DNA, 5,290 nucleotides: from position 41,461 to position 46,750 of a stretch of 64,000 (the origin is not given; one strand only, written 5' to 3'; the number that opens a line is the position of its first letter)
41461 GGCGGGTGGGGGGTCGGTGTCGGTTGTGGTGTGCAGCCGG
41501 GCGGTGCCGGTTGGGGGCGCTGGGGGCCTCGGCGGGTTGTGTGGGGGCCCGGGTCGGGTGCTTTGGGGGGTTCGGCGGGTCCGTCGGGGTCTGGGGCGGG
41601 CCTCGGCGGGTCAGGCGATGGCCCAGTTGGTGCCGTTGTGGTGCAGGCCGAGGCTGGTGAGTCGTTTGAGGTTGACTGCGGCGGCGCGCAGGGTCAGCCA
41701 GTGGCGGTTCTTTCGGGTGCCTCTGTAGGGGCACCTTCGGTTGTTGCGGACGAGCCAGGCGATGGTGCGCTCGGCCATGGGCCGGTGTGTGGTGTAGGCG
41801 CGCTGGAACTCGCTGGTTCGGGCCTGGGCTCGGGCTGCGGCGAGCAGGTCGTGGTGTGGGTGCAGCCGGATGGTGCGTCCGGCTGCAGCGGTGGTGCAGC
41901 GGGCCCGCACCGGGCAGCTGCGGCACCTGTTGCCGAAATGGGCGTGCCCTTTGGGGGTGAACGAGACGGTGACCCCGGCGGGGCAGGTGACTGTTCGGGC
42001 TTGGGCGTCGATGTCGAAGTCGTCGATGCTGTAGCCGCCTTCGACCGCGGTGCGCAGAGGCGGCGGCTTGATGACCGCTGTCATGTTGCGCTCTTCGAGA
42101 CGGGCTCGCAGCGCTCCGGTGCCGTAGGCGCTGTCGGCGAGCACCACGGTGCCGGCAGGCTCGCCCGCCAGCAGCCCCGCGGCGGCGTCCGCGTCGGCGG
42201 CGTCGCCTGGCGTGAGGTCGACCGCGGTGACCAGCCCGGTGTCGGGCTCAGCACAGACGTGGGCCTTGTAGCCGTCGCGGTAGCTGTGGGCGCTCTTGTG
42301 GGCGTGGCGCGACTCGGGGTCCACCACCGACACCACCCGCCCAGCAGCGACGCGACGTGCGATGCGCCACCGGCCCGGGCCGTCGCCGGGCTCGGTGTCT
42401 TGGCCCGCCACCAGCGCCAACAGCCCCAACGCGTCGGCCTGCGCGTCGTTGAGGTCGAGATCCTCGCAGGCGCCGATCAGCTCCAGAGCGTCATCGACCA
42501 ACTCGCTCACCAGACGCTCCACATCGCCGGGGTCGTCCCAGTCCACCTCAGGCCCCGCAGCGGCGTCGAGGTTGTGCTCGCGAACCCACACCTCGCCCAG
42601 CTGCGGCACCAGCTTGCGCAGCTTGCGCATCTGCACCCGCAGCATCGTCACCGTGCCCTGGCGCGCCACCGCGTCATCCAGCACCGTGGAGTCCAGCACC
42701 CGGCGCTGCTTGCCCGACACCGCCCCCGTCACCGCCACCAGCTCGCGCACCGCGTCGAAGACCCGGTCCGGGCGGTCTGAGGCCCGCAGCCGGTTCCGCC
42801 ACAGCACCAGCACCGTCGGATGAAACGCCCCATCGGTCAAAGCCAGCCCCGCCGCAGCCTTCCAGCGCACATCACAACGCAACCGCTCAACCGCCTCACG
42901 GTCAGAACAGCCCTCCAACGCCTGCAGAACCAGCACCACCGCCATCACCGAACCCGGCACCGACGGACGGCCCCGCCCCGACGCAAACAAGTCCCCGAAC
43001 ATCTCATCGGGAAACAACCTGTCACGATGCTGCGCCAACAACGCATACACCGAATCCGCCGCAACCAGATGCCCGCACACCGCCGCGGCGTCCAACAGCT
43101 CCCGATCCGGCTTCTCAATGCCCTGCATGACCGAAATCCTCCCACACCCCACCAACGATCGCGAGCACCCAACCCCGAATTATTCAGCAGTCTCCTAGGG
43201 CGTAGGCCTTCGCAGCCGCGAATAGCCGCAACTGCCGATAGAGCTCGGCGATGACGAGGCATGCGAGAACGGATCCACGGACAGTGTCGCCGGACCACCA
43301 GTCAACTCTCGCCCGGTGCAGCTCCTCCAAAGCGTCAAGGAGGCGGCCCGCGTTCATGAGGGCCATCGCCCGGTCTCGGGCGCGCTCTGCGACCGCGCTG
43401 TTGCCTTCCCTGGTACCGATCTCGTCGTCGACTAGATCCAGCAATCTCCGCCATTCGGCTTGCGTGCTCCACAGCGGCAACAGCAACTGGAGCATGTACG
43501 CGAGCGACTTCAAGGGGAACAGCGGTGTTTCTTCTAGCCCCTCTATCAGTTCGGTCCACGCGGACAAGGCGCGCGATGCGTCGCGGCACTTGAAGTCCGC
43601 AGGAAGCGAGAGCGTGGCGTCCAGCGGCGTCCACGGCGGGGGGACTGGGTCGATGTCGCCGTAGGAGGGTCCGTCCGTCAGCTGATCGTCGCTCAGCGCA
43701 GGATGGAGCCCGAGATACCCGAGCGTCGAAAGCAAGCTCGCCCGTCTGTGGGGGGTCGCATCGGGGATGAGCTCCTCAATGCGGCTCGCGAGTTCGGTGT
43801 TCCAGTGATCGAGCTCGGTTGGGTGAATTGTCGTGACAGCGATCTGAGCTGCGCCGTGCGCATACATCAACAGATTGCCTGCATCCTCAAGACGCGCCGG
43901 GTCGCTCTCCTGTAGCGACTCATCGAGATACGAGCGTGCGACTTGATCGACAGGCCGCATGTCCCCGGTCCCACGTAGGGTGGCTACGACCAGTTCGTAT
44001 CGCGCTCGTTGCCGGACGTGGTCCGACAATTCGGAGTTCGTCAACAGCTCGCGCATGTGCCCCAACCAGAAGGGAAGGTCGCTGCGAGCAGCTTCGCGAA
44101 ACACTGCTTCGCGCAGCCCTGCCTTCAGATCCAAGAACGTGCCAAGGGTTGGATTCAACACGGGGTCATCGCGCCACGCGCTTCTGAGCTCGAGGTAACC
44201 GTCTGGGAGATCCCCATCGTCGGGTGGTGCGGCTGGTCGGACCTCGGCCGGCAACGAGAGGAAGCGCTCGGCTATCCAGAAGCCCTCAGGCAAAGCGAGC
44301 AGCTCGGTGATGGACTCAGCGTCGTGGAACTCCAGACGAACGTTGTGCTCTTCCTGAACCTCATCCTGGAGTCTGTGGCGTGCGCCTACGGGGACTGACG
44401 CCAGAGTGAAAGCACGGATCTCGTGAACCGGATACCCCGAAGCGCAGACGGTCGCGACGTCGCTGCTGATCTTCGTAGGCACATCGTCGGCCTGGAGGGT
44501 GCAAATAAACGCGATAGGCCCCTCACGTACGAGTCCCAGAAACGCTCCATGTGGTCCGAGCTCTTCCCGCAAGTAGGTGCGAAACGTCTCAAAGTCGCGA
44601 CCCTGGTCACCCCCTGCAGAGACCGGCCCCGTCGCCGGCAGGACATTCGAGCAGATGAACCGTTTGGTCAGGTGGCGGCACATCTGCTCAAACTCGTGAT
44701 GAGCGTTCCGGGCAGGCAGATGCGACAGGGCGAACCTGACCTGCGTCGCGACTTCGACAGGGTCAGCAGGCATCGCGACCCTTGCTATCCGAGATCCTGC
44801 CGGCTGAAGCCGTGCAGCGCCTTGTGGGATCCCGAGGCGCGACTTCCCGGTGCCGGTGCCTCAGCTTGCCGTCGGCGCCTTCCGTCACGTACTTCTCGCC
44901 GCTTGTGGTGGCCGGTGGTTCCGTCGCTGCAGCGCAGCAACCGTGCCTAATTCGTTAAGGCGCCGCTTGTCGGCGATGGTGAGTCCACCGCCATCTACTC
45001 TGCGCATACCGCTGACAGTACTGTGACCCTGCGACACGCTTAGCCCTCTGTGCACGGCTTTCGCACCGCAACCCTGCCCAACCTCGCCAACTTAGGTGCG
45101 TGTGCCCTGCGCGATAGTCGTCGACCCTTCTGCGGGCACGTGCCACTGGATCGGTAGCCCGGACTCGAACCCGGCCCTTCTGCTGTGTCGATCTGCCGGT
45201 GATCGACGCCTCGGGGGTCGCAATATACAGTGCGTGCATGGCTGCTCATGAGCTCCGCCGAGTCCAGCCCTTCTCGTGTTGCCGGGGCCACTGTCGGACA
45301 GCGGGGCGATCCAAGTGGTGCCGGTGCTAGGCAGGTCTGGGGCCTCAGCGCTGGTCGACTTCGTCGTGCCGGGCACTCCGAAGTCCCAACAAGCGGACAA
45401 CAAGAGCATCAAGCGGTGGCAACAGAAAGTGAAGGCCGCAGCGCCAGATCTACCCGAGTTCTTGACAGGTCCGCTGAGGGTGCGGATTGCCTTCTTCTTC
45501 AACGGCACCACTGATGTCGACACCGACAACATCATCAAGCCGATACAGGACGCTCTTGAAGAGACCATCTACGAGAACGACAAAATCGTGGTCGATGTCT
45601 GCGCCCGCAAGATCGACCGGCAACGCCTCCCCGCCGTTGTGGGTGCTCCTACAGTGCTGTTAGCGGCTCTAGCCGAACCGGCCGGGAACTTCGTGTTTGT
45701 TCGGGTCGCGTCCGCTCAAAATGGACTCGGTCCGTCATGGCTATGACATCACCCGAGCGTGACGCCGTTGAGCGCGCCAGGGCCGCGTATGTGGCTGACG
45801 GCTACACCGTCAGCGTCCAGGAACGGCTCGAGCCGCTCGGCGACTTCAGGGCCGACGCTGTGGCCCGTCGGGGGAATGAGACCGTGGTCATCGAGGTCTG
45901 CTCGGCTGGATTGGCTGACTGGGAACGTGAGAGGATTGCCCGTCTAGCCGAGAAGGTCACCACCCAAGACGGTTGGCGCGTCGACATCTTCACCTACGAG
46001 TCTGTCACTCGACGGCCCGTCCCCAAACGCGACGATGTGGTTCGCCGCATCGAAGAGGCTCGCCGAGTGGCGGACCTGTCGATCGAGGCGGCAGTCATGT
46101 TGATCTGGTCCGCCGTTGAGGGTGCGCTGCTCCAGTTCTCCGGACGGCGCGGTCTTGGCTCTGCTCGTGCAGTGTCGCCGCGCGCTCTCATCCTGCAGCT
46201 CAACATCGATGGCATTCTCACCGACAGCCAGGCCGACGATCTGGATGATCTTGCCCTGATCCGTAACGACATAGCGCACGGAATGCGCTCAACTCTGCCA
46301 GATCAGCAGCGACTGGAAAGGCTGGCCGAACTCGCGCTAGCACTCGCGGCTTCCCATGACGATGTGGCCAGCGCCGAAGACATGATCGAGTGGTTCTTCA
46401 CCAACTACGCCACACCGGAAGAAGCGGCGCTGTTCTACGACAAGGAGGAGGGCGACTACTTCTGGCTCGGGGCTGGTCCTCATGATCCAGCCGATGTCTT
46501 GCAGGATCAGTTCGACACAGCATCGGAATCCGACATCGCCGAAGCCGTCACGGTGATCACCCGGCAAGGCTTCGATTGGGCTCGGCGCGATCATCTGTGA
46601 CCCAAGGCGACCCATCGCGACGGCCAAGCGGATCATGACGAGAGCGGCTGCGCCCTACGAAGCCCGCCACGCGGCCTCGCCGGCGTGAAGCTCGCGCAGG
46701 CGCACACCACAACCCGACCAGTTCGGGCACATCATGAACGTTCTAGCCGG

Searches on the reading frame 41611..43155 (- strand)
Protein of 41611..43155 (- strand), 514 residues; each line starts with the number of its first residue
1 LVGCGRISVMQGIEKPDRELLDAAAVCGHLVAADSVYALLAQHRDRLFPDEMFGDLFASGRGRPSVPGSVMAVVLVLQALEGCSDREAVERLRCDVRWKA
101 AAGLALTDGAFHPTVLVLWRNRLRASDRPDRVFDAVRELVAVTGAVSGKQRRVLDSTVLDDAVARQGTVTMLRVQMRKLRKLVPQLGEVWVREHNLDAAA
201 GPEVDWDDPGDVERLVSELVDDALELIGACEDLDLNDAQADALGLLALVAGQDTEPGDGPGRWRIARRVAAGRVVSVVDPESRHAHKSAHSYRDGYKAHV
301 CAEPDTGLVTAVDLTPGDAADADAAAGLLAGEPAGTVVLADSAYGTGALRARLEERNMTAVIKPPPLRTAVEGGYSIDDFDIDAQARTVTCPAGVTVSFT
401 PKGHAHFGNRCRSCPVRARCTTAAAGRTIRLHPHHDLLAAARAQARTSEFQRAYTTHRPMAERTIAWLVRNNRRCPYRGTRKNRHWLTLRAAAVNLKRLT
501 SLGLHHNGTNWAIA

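Call 49: search_protein_families(library=pfam, proteins=[window:41611-43155:-], max_evalue=0.001)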
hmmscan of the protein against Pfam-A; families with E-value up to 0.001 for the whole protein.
window:41611-43155:- (514 aa): 3 families
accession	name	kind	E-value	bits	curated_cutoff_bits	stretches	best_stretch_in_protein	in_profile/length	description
PF13751.12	DDE_Tnp_1_6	-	1.1e-19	71.3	25.1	1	407-499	29-124/125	Transposase DDE domain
PF01609.27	DDE_Tnp_1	-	4.1e-19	69.6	23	1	282-496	23-200/200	Transposase DDE domain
PF05598.16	DUF772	-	6.3e-15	55.4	23.1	1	62-135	1-73/74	Transposase domain (DUF772)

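Call 50: search_protein_families(library=padloc, proteins=[window:41611-43155:-], max_evalue=0.001)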
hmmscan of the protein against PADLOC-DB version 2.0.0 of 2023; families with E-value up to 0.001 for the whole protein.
window:41611-43155:- (514 aa): 0 families

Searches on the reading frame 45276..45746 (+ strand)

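Call 49: search_protein_families(library=pfam, proteins=[window:45276-45746:+], max_evalue=0.001)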
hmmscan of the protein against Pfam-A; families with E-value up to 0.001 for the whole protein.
window:45276-45746:+ (156 aa): 1 family
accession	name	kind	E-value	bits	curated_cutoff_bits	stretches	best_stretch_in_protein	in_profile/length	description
PF05866.16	RusA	-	4.3e-13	50.4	22.8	1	38-121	19-119/124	Endodeoxyribonuclease RusA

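Call 50: search_protein_families(library=padloc, proteins=[window:45276-45746:+], max_evalue=0.001)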
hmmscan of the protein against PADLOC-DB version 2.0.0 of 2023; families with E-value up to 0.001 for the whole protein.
window:45276-45746:+ (156 aa): 0 families

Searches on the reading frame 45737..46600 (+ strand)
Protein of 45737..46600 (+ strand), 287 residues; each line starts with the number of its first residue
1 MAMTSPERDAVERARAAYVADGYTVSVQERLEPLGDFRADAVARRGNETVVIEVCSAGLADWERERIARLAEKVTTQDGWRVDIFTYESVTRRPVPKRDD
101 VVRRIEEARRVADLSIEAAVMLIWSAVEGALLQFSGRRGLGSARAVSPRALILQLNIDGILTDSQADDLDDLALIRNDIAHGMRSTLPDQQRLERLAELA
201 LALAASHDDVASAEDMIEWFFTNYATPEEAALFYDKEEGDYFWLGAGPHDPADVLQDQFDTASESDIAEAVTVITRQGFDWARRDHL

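Call 49: search_protein_families(library=pfam, proteins=[window:45737-46600:+], max_evalue=0.001)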
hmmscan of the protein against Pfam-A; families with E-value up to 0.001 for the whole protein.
window:45737-46600:+ (287 aa): 2 families
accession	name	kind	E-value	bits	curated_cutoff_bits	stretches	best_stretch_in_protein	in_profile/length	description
PF18743.7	AHJR-like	-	2.6e-11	43.6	26.1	1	6-112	8-117/123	REase_AHJR-like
PF18735.6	HEPN_RiboL-PSP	-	0.00035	21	28.4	1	150-210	127-188/191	RiboL-PSP-HEPN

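Call 50: search_protein_families(library=padloc, proteins=[window:45737-46600:+], max_evalue=0.001)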
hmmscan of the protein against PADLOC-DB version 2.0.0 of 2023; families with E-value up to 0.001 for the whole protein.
window:45737-46600:+ (287 aa): 0 families
